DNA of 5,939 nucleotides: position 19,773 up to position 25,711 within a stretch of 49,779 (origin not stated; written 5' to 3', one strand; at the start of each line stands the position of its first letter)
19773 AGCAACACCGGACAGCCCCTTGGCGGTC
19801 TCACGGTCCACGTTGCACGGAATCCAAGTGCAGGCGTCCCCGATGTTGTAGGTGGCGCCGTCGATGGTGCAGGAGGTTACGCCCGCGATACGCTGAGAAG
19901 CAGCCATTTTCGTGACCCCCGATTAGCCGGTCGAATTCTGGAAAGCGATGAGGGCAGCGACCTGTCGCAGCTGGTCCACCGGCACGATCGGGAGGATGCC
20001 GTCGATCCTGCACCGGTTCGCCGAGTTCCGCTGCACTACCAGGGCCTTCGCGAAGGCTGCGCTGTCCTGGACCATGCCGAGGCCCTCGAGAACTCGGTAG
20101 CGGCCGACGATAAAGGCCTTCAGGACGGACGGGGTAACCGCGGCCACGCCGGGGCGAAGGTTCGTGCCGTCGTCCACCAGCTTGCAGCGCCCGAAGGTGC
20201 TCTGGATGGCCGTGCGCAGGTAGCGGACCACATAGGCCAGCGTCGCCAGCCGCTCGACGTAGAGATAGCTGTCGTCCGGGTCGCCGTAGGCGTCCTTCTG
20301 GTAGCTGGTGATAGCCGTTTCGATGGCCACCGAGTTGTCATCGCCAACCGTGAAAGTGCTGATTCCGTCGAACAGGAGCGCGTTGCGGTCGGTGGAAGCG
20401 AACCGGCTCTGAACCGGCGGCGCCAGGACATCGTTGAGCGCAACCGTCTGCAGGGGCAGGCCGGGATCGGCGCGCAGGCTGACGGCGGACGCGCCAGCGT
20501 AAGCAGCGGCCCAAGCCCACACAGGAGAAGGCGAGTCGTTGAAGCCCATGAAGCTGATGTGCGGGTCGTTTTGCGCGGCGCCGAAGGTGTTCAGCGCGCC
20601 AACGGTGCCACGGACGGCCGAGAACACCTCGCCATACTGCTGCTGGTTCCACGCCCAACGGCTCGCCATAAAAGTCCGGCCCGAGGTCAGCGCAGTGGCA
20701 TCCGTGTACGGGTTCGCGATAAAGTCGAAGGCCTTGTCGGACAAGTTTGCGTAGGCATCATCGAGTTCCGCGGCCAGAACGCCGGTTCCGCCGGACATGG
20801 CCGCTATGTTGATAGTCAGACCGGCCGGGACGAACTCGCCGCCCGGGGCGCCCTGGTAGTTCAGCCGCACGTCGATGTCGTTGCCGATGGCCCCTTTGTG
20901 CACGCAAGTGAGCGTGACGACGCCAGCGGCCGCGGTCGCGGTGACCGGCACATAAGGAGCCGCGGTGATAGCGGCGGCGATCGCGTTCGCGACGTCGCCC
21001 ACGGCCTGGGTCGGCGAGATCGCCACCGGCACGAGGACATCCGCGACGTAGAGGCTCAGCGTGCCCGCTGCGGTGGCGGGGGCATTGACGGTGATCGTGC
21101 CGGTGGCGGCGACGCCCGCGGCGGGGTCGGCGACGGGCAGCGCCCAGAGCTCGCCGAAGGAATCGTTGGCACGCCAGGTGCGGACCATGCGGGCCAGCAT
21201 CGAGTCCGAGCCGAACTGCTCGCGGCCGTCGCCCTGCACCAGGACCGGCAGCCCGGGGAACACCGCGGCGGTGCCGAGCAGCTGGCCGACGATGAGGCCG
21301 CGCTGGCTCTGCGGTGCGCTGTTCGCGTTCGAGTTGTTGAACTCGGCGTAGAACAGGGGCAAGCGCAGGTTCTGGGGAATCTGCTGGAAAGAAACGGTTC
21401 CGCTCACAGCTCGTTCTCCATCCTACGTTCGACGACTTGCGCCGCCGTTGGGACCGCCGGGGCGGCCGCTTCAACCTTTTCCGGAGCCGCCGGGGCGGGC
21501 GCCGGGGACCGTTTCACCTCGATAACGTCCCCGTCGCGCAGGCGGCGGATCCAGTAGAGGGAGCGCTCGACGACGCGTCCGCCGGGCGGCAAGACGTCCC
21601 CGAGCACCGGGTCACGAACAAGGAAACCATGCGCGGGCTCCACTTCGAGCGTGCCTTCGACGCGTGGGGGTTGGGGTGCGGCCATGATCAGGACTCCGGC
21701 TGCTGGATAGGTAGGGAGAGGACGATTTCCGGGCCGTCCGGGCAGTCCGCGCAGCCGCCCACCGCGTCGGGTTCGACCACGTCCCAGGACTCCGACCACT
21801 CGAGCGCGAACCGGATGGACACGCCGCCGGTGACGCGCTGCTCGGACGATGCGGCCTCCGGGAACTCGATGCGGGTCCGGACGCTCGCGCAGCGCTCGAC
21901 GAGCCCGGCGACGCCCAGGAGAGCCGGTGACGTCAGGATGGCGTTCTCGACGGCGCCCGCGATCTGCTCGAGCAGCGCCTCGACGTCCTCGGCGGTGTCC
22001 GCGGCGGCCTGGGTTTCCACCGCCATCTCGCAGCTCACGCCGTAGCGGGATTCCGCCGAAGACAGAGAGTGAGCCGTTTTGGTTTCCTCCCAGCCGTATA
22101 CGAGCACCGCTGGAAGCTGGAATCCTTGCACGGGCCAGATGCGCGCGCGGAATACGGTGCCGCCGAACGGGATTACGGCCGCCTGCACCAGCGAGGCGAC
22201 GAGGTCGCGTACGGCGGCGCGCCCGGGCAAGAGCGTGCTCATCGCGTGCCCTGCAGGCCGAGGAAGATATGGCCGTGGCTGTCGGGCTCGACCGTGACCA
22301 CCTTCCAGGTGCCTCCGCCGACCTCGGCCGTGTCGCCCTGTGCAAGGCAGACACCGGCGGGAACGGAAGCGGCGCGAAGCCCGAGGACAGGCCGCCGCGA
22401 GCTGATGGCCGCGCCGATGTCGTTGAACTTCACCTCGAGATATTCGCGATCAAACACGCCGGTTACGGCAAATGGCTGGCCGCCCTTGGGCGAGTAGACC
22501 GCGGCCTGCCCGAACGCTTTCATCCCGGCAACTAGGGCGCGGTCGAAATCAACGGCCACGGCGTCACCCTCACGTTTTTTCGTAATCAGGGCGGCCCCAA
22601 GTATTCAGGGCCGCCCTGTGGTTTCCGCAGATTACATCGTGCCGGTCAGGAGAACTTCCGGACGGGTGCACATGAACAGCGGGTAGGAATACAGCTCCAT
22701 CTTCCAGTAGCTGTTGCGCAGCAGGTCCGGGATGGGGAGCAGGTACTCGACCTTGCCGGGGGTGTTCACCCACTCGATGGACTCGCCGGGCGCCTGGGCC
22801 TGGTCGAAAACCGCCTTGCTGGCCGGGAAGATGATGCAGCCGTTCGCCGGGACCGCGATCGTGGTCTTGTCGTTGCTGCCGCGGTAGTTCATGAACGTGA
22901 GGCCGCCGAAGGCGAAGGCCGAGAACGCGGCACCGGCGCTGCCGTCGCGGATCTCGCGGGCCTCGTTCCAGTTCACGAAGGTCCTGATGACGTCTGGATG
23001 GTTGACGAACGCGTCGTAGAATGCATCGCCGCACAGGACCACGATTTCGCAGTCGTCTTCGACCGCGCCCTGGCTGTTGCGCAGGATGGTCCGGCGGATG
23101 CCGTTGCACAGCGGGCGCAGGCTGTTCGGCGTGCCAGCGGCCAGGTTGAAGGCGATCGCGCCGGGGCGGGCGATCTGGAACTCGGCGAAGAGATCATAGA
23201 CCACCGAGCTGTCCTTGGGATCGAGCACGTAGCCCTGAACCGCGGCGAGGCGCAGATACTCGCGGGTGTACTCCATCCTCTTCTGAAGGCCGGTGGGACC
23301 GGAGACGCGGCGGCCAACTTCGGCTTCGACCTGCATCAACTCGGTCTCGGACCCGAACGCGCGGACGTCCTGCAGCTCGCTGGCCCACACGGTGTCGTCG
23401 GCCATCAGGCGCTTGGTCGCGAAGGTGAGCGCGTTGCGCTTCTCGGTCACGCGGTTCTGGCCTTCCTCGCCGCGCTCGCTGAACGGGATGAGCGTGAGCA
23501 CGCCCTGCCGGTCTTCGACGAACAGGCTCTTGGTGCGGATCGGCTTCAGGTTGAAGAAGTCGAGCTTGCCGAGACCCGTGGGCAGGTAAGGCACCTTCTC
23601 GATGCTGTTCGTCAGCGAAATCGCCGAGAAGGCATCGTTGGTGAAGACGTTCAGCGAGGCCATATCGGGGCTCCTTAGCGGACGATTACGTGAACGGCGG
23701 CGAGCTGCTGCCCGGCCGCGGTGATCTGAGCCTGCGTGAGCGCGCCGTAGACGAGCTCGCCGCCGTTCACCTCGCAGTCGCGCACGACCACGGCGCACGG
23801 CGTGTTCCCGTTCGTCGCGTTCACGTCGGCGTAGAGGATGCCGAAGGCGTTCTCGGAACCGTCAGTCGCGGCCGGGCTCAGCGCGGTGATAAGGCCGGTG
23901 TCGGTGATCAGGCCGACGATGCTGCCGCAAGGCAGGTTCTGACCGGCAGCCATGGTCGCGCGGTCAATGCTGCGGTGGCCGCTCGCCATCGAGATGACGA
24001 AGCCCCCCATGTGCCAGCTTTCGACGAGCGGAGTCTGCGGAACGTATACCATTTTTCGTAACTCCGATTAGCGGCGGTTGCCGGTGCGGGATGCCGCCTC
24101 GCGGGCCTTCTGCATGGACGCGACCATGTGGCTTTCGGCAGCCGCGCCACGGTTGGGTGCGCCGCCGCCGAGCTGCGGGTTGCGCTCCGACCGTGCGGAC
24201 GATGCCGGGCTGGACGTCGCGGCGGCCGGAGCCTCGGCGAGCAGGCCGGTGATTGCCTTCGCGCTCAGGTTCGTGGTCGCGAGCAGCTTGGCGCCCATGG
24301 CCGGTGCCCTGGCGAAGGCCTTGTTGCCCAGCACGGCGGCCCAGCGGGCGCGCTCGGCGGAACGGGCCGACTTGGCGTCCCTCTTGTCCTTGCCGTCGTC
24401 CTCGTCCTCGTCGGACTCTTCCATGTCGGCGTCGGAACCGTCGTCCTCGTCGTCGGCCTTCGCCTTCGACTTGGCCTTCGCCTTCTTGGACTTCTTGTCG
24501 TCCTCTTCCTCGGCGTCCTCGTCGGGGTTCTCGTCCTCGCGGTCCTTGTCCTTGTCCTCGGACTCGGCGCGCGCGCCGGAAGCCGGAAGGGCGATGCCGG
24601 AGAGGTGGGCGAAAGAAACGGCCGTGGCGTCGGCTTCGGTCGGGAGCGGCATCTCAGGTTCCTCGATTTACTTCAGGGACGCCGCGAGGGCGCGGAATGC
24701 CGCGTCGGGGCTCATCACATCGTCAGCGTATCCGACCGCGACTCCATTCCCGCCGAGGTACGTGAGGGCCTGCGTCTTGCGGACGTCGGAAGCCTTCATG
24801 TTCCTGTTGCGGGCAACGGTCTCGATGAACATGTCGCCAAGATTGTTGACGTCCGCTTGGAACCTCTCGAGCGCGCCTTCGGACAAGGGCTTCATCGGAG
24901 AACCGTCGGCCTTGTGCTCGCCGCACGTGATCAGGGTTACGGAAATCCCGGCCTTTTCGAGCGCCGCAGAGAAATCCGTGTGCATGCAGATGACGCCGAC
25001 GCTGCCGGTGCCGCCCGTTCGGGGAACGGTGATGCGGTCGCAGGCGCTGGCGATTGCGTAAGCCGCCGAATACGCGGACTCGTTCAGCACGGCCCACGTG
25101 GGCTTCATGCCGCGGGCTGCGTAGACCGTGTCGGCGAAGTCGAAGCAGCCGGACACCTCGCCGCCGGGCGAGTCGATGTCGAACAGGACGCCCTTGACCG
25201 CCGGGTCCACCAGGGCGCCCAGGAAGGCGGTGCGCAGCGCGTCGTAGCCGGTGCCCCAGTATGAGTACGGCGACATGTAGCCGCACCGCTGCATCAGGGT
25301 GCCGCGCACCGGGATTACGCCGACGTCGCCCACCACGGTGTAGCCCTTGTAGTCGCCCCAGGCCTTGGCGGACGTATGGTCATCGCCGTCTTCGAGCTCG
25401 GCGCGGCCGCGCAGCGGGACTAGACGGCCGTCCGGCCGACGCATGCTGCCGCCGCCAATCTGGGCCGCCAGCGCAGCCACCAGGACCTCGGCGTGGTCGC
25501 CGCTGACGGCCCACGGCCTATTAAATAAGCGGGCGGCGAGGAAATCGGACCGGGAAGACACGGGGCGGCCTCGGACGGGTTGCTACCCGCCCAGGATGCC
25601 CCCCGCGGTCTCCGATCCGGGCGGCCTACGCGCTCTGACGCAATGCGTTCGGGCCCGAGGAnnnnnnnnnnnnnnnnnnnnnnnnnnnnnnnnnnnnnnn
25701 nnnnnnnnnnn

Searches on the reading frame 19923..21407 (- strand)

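Call 57: search_protein_families(library=phrogs, proteins=[window:19923-21407:-], max_evalue=0.001)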
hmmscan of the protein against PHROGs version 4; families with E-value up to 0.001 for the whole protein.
window:19923-21407:- (494 aa): 4 families
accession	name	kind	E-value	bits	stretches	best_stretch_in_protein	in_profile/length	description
phrog_165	-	tail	7.8e-164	546.8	1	4-490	2-492/493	tail sheath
phrog_11048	-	tail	5.1e-35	121.4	1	335-490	2-156/157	tail sheath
phrog_5292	-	tail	4.2e-25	89.3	1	4-123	1-123/129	tail sheath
phrog_279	-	tail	8.6e-10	38.9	1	199-486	201-479/489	tail sheath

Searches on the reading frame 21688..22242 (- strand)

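Call 57: search_protein_families(library=phrogs, proteins=[window:21688-22242:-], max_evalue=0.001)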
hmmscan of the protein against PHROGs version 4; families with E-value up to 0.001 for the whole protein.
window:21688-22242:- (184 aa): 4 families
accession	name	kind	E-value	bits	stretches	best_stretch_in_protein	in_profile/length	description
phrog_6774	-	unknown function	1.8e-10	41.5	1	8-151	5-143/180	-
phrog_4204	-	connector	2.6e-06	28.6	1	9-120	6-113/147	tail terminator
phrog_20428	-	connector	8.4e-05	23.3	1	7-128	3-115/178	tail terminator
phrog_4956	-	unknown function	0.00085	20.7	0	29-87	67-125/128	-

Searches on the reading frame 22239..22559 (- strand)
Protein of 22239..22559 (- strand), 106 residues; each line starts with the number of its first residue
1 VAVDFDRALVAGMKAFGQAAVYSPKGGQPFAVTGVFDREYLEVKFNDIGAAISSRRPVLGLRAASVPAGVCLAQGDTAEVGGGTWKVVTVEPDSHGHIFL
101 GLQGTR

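Call 21: search_protein_families(library=pfam, proteins=[window:22239-22559:-], max_evalue=0.01)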
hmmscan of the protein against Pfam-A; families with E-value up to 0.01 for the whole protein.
window:22239-22559:- (106 aa): 1 family
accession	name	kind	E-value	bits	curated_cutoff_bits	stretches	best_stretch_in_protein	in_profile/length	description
PF05354.17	Phage_attach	-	3.7e-21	76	26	1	4-99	3-95/99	Phage Head-Tail Attachment protein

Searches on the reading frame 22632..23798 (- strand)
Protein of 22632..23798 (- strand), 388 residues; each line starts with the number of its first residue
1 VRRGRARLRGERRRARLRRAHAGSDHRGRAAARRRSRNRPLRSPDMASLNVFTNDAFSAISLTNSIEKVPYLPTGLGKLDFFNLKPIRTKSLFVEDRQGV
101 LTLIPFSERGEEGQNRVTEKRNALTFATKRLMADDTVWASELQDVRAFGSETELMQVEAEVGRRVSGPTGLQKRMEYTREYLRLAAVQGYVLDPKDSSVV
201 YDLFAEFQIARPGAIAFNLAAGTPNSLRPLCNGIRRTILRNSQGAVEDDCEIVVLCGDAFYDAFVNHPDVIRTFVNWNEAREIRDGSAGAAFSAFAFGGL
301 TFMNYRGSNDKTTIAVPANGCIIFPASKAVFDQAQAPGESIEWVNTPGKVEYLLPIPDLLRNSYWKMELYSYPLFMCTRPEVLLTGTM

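Call 5: search_protein_families(library=pfam, proteins=[window:22632-23798:-], max_evalue=0.1)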
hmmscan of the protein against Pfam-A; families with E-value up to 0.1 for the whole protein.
window:22632-23798:- (388 aa): 1 family
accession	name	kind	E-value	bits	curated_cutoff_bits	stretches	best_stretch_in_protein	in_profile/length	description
PF03864.22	Phage_cap_E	-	6.3e-67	226.4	22.9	1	61-387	4-328/329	Phage major capsid protein E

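Call 6: search_protein_families(library=phrogs, proteins=[window:22632-23798:-], max_evalue=0.01)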
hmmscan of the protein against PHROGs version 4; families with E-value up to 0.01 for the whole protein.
window:22632-23798:- (388 aa): 1 family
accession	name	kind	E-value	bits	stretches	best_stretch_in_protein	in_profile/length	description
phrog_29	-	head and packaging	3.8e-31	109.7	1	46-387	18-357/439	major head protein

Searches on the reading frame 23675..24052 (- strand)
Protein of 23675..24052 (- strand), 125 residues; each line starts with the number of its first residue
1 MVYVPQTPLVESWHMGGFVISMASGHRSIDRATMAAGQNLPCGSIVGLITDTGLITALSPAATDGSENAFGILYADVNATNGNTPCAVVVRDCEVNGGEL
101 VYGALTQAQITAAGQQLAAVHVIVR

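Call 21: search_protein_families(library=pfam, proteins=[window:23675-24052:-], max_evalue=0.01)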
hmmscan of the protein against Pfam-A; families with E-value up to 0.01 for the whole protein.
window:23675-24052:- (125 aa): 1 family
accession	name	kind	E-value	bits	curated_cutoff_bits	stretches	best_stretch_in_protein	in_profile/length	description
PF02924.19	HDPD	-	7.4e-30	103.9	29.1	1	9-121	2-115/116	Bacteriophage lambda head decoration protein D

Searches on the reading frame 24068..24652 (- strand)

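Call 21: search_protein_families(library=pfam, proteins=[window:24068-24652:-], max_evalue=0.01)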
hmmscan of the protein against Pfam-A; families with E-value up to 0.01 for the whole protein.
window:24068-24652:- (194 aa): 3 families
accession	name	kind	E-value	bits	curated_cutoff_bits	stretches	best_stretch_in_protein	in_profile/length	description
PF02724.19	CDC45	-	0.00043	19.1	34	1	31-101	138-203/624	CDC45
PF05793.18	TFIIF_alpha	-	0.00092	18.4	27.1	1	30-160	314-440/528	Transcription initiation factor IIF, alpha subunit (TFIIF-alpha)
PF04147.17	Nop14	-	0.0091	14.7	34.9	1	34-93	335-412/862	Nop14-like family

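Call 83: search_protein_families(library=phrogs, proteins=[window:24068-24652:-], max_evalue=0.001)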
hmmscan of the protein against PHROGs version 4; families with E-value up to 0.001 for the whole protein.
window:24068-24652:- (194 aa): 2 families
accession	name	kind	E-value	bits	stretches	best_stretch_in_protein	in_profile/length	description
phrog_6382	-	unknown function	1.2e-18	68.5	1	10-185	4-194/201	-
phrog_37845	-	unknown function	0.00084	19.9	1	30-112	178-265/310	-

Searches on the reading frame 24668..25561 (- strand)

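Call 5: search_protein_families(library=pfam, proteins=[window:24668-25561:-], max_evalue=0.1)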
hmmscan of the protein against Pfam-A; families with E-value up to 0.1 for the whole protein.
window:24668-25561:- (297 aa): 3 families
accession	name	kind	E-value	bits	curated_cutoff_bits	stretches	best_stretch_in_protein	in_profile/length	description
PF01343.23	Peptidase_S49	-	2.2e-31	109.4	24.9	1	152-294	6-149/154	Peptidase family S49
PF25145.1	NfeD1b_N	-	3.1e-06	27.3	40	1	121-194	30-101/189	NfeD1b, N-terminal domain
PF08844.15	DUF1815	-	0.095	13.2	25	0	197-250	22-73/101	Domain of unknown function (DUF1815)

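Call 6: search_protein_families(library=phrogs, proteins=[window:24668-25561:-], max_evalue=0.01)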
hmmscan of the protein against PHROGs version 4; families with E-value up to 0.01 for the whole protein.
window:24668-25561:- (297 aa): 5 families
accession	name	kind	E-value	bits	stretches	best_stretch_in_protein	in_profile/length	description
phrog_53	-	head and packaging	1.4e-102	345.8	1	7-296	10-292/583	head maturation protease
phrog_4759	-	unknown function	4.6e-35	122.2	1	8-204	11-205/209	-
phrog_33023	-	unknown function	6.9e-26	92.1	1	75-283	63-275/507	-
phrog_24209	-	unknown function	4.8e-12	46.6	1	104-150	2-48/49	-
phrog_21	-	head and packaging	1.9e-08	33.6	1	65-281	546-778/1362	portal protein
